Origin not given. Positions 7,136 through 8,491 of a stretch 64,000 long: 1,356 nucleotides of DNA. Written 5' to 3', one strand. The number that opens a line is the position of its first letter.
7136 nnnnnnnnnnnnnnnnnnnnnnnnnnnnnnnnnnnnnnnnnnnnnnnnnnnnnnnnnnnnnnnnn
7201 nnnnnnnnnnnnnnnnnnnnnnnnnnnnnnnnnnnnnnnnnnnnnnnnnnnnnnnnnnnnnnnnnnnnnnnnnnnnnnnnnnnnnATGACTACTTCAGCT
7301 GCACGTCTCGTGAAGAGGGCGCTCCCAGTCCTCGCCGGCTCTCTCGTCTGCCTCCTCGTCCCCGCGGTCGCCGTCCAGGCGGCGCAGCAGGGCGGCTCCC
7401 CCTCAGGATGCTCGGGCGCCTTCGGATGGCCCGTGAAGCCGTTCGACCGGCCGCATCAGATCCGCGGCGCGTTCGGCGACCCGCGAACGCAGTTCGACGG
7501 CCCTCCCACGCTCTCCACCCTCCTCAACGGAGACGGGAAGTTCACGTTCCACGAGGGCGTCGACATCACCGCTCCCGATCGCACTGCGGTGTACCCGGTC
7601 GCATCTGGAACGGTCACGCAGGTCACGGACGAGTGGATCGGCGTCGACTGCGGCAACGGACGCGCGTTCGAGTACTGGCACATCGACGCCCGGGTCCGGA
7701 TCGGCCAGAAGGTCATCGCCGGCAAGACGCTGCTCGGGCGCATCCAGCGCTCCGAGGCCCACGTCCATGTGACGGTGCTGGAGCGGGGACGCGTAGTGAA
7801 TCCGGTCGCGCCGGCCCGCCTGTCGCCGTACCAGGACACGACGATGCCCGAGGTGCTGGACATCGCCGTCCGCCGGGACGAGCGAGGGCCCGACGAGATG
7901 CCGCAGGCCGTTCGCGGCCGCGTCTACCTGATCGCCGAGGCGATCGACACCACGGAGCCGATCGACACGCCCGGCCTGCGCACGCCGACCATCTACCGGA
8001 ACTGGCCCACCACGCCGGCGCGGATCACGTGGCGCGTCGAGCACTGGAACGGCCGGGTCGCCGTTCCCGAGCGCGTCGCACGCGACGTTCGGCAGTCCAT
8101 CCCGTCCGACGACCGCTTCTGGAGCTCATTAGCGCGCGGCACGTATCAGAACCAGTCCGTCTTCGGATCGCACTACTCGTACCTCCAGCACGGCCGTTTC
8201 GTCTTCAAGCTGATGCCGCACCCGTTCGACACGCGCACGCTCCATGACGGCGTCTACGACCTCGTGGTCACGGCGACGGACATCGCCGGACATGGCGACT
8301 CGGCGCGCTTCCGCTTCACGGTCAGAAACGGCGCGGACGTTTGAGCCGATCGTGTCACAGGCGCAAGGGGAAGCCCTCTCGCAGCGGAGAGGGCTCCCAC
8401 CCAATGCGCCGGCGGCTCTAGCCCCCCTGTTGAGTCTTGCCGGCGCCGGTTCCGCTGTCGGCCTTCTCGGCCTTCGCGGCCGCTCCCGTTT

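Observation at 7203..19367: Six copies of an 18-bp direct-repeat box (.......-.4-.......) with SARP-operator geometry define a local regulon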

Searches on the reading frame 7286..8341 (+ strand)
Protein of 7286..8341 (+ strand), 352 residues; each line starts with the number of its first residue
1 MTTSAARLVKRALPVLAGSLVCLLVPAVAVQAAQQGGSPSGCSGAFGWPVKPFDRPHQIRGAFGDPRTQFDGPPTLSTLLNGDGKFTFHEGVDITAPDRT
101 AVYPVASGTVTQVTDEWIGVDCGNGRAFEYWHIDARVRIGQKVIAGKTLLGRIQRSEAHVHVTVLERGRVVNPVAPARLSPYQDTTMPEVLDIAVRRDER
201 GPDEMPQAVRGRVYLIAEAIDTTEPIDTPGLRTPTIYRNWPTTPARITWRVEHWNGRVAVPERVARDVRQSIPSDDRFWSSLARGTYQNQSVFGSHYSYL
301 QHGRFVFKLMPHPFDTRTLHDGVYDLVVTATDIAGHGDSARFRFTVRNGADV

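Call 17: search_protein_families(library=pfam, proteins=[window:7286-8341:+], max_evalue=0.01)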
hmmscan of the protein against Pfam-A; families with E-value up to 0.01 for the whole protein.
window:7286-8341:+ (352 aa): 2 families
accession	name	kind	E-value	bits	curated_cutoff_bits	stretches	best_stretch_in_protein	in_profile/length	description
PF01551.29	Peptidase_M23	-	6.9e-10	39.4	28.7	1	88-173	2-96/96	Peptidase family M23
PF19077.6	Big_13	-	0.0046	17.9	27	0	316-346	69-100/102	Bacterial Ig-like domain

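Call 38: search_protein_families(library=ncbifam, proteins=[window:7286-8341:+], max_evalue=0.01)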
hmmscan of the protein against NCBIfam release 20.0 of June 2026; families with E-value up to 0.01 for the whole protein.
window:7286-8341:+ (352 aa): 3 families
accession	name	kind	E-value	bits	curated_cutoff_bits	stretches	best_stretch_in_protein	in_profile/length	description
NF008652.0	PRK11649.1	equivalog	0.0014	17.4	341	1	84-175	308-408/439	murein DD-endopeptidase MepM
NF053825.1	PdgNdpepShyA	equivalog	0.0016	17.2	700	1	84-175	291-391/425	peptidoglycan DD-endopeptidase ShyA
NF052530.1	Heli_ShapePgp3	exception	0.0039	16.4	300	1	87-174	165-261/270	peptidoglycan metallopeptidase Pgp3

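Call 47: search_protein_families(library=padloc, proteins=[window:7286-8341:+], max_evalue=0.001)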
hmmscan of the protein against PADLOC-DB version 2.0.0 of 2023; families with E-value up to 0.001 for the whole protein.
window:7286-8341:+ (352 aa): 0 families
